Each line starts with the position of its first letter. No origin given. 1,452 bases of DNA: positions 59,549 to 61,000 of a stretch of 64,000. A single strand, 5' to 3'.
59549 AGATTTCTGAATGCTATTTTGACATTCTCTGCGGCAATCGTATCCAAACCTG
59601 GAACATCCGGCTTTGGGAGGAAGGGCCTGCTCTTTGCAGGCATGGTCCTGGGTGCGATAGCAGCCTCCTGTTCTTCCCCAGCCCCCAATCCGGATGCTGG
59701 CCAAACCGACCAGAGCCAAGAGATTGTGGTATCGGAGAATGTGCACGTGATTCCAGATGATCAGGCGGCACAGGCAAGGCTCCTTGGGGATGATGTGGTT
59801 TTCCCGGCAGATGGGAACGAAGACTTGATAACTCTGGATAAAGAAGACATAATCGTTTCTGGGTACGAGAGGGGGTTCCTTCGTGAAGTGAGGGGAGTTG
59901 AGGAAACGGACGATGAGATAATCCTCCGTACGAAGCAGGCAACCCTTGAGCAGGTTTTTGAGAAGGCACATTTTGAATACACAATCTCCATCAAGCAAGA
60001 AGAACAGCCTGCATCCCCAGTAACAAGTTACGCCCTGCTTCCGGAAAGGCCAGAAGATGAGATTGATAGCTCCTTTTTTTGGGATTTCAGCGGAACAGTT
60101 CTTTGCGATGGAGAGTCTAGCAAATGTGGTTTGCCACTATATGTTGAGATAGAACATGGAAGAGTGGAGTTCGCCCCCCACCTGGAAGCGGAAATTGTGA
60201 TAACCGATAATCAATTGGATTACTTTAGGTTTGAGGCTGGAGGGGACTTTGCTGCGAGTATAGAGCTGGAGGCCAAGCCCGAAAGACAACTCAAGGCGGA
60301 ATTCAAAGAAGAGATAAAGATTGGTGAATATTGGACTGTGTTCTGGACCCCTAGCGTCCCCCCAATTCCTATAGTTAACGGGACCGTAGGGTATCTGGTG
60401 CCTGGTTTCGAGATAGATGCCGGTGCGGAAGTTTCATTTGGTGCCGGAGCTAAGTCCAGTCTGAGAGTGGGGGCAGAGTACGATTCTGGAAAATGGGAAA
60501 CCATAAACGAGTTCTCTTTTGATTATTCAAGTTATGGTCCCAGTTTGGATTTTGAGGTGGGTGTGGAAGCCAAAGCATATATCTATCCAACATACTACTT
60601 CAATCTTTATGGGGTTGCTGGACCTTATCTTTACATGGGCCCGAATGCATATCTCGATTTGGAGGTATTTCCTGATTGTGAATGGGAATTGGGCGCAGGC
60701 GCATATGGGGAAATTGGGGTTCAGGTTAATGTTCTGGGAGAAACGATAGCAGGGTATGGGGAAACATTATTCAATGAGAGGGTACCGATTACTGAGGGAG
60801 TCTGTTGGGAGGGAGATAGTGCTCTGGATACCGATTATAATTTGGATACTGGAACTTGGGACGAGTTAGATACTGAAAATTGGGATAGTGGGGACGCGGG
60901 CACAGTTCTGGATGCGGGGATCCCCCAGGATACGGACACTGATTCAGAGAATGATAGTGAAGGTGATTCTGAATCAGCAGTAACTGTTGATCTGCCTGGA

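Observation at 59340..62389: Compositionally distinct (AT-richer) gene for a lipobox-bearing beta-propeller-repeat protein immediately downstream of the pilin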

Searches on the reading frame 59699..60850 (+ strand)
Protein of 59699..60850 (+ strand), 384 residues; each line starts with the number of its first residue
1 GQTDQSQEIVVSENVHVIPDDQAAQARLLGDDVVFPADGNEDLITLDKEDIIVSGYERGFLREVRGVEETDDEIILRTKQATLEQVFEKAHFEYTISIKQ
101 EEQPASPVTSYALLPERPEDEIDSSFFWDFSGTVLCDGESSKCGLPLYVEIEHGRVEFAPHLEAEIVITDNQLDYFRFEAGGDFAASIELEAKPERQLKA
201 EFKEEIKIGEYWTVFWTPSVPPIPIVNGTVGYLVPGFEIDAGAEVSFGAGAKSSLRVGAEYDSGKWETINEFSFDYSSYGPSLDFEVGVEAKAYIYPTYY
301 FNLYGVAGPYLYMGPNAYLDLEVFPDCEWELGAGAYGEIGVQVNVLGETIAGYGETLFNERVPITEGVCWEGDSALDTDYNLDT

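Call 12: search_protein_families(library=pfam, proteins=[window:59699-60850:+], max_evalue=1)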
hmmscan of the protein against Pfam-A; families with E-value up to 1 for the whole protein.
window:59699-60850:+ (384 aa): 0 families

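Call 27: find_homologous_proteins(query=window:59720-60790:+, max_evalue=0.01)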
Query window:59720-60790:+: 3122 candidates shared short words with the query, none scored E <= 0.01.

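Call 36: find_homologous_proteins(query=A1, max_evalue=0.01)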
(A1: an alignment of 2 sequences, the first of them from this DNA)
Query A1 (2 sequences) (365 aa, profile of the alignment): 2 proteins with E <= 0.01 among 8000 candidates.
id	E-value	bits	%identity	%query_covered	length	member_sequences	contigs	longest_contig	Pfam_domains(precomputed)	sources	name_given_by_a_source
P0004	6.8e-36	142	24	9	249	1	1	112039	-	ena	-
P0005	3.3e-10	58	22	97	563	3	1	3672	-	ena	-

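Call 39: find_encoding_contigs(protein=P0005, flank=5000, max_places=3)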
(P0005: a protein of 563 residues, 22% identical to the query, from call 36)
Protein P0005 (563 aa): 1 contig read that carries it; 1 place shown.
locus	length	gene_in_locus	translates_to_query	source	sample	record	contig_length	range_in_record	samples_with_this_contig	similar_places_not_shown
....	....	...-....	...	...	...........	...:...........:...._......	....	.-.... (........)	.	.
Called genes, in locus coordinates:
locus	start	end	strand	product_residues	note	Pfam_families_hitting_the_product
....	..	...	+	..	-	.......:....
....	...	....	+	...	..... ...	-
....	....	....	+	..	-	-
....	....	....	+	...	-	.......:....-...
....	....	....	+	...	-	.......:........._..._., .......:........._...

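Call 41: find_encoding_contigs(protein=P0004, flank=8000, max_places=3)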
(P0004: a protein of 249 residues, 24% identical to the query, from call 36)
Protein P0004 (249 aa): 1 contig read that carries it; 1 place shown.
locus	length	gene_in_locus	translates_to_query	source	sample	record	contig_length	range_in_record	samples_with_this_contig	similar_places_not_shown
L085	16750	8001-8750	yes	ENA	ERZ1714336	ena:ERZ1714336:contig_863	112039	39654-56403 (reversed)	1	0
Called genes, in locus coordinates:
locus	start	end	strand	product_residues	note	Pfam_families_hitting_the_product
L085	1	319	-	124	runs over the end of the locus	PF00389:2-Hacid_dh (weak)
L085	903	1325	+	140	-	-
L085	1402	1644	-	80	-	PF03401:TctC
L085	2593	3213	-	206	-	-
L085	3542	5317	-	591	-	-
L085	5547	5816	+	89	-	-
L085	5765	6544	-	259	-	-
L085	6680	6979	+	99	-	-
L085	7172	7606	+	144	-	-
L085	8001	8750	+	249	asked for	-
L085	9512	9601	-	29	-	-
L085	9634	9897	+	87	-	-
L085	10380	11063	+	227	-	-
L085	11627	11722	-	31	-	-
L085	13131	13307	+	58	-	-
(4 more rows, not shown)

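Call 57: find_related_loci(query=A5, collection=metagenome_contigs, flank=5000)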
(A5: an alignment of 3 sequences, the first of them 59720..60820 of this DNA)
Query A5 (367 aa) in metagenome_contigs; peptide patterns used: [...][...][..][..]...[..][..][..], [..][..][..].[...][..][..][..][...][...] (x = any residue, [..] = any of these).
279 stretches matched a pattern; 19 encode a relative of the query (tblastn E <= 1e-3); 19 distinct loci.
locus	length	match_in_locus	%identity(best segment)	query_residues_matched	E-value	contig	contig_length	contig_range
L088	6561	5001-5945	33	4-340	3e-52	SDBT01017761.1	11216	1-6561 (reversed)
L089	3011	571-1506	29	39-351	7e-30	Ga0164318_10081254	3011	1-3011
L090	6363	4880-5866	28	23-361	3e-27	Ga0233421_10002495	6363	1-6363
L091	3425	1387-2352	26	36-359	2e-20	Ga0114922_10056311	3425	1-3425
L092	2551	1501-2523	28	3-346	1e-18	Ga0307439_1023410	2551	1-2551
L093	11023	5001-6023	28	3-346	2e-18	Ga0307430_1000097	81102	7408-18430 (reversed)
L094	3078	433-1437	27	4-349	7e-18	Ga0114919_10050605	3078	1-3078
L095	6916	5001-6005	27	4-349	8e-18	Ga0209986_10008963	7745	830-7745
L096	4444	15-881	25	66-360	4e-17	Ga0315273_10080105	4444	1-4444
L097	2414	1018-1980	24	35-355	4e-17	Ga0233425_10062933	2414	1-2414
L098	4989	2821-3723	26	35-339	3e-13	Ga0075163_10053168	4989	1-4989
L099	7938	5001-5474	31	175-339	7e-13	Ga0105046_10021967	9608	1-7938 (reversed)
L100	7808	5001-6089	21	1-360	2e-12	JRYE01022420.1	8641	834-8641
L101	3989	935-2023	21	1-360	4e-12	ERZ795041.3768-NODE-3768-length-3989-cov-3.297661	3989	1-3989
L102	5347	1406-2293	22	52-344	1e-9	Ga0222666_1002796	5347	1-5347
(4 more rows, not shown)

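Call 72: predict_structure(alignment_id=A7)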
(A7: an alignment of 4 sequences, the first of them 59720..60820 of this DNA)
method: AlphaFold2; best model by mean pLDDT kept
length: 367 residues; sequences in the alignment: 4
mean_pLDDT: 43.4   pTM: 0.33
mean pLDDT of the five models: 43.4, 41.5, 40.3, 37.1, 36.6
residues with pLDDT >= 90: 22; 70-90: 41; 50-70: 14; < 50: 290
segments of 3 or more residues with pLDDT < 50: 1-4, 83-367
pLDDT, mean of each block of 10 residues (from residue 1): 55 83 89 87 75 82 93 70 40 25 23 25 27 30 31 36 40 34 32 29 27 34 32 37 39 39 39 29 33 38 39 41 39 36 29 33 34
secondary structure, 60 per line:
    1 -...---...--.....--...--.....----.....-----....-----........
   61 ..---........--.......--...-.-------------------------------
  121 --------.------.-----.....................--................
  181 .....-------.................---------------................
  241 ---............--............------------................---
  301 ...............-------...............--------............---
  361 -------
elements in order: E2-4 E8-10 H13-17 E20-22 E25-29 H34-38 E44-47 E53-62 E66-73 H76-82 E85-87 E142-162 E165-185 E193-209 E225-240 E244-255 E258-269 E282-297 E301-315 E323-337 E346-357

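Call 73: search_solved_structures(query=A6, max_evalue=10)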
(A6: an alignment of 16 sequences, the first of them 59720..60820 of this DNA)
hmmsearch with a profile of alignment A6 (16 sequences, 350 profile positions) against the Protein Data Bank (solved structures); distinct sequences matched with E-value up to 10: 2.
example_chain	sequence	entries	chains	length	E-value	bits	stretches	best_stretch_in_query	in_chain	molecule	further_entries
3j3v_K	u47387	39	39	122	1.3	11.3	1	34-74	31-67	50S ribosomal protein L14 | 50S ribosomal protein uL14 | Large ribosomal subunit protein uL14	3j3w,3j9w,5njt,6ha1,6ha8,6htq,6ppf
6hiv_Cj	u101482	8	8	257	2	10.6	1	117-150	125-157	mS34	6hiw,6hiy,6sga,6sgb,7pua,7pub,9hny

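Call 74: search_protein_families(library=pfam, alignment_id=A6, max_evalue=0.1)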
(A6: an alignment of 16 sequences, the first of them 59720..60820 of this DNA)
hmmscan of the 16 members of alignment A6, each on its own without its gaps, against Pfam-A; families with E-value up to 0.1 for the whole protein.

A. member 1, window:59720-60820:+ (367 aa): 0 families

B. families by the number of members that match (of 16 scanned): 4 families
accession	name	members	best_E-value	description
PF23865.1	DUF7223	3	1.8e-07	Domain of unknown function (DUF7223)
PF03990.20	DUF348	2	0.00024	G5-linked-Ubiquitin-like domain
PF17306.7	DUF5355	1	0.043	Family of unknown function (DUF5355)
PF17516.8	ProQ_C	1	0.052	ProQ C-terminal domain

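Call 76: fold_search(model_id=the predicted structure, library=pdb)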
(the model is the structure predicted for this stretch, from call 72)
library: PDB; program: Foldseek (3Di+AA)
matches with E <= 10: 1179; with E <= 0.001: 0
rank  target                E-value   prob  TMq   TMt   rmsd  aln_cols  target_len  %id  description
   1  4w6p_D                3.9e-02  0.23  0.10  0.15  22.9       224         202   10  Crystal Structure of Full-Length Split GFP Mutant D102C Disulfide Dimer, P 21 21 21 Space Group (released 2015-02-18)
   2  4w76_A                5.4e-02  0.20  0.11  0.15  21.3       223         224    9  Crystal Structure of Full-Length Split GFP Mutant D21H/K26C Disulfide and Metal-Mediated Dimer, P 21 21 21 Space Group (released 2015-02-18)
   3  4w7c_B                5.4e-02  0.16  0.10  0.14  23.3       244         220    9  Crystal Structure of Full-Length Split GFP Mutant D21H/K26C Disulfide and Metal-Mediated Dimer, C 2 Space Group (released 2015-03-04)
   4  4w7c_D                5.6e-02  0.16  0.10  0.15  23.5       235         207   10  Crystal Structure of Full-Length Split GFP Mutant D21H/K26C Disulfide and Metal-Mediated Dimer, C 2 Space Group (released 2015-03-04)
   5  3mgf_B                5.9e-02  0.20  0.10  0.15  23.6       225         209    8  Crystal Structure of Monomeric Kusabira-Orange (MKO), Orange-Emitting GFP-like Protein, at pH 7.5 (released 2011-03-16)
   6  5ltp_C                5.9e-02  0.20  0.12  0.17  21.8       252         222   10  Structure of the Yellow-Green Fluorescent Protein mNeonGreen from Branchiostoma lanceolatum at the acidic pH 4.5 (released 2016-12-21)
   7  5mwc_A                5.9e-02  0.20  0.12  0.15  20.8       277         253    8  Crystal structure of the genetically-encoded green calcium indicator NTnC in its calcium bound state (released 2018-02-14)
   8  4w7a_C                6.5e-02  0.16  0.10  0.14  21.0       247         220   10  Crystal Structure of Full-Length Split GFP Mutant D21H/K26C Disulfide and Metal-Mediated Dimer, P 21 21 21 Space Group (released 2015-02-18)
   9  4w6n_E                6.5e-02  0.15  0.11  0.15  21.1       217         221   10  Crystal Structure of Full-Length Split GFP Mutant D117C Disulfide Dimer, C 1 2 1 Space Group (released 2015-02-18)
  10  2hfc                  6.8e-02  0.23  0.13  0.17  19.9       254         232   10  Structure of S65T Y66F R96A GFP variant in precursor state (released 2007-03-27)
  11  4w6i_A                6.8e-02  0.14  0.10  0.13  23.3       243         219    9  Crystal Structure of Full-Length Split GFP Mutant D190C Disulfide Dimer, P 21 21 21 Space Group (released 2015-02-18)
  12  4w7c_C                6.8e-02  0.14  0.10  0.14  23.3       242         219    9  Crystal Structure of Full-Length Split GFP Mutant D21H/K26C Disulfide and Metal-Mediated Dimer, C 2 Space Group (released 2015-03-04)
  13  8iz3                  7.1e-02  0.21  0.10  0.14  22.1       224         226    9  Single excitation and two emissions pH sensor protein(SITE-pHorin)_pH5.5 (released 2024-10-09)
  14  6uho_A                7.5e-02  0.21  0.11  0.15  22.1       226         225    8  Crystal Structure of C148 mGFP-cDNA-2 (released 2020-03-18)
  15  4w7a_A                7.5e-02  0.20  0.10  0.14  23.1       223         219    8  Crystal Structure of Full-Length Split GFP Mutant D21H/K26C Disulfide and Metal-Mediated Dimer, P 21 21 21 Space Group (released 2015-02-18)
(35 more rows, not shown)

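Call 87: find_related_loci(query=A5, collection=viral_contigs, flank=5000)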
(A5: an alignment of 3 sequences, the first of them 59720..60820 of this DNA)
Query A5 (367 aa) in viral_contigs; peptide patterns used: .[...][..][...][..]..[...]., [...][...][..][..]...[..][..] (x = any residue, [..] = any of these).
73 stretches matched a pattern, but none encodes a relative of the query by tblastn (E <= 1e-3).
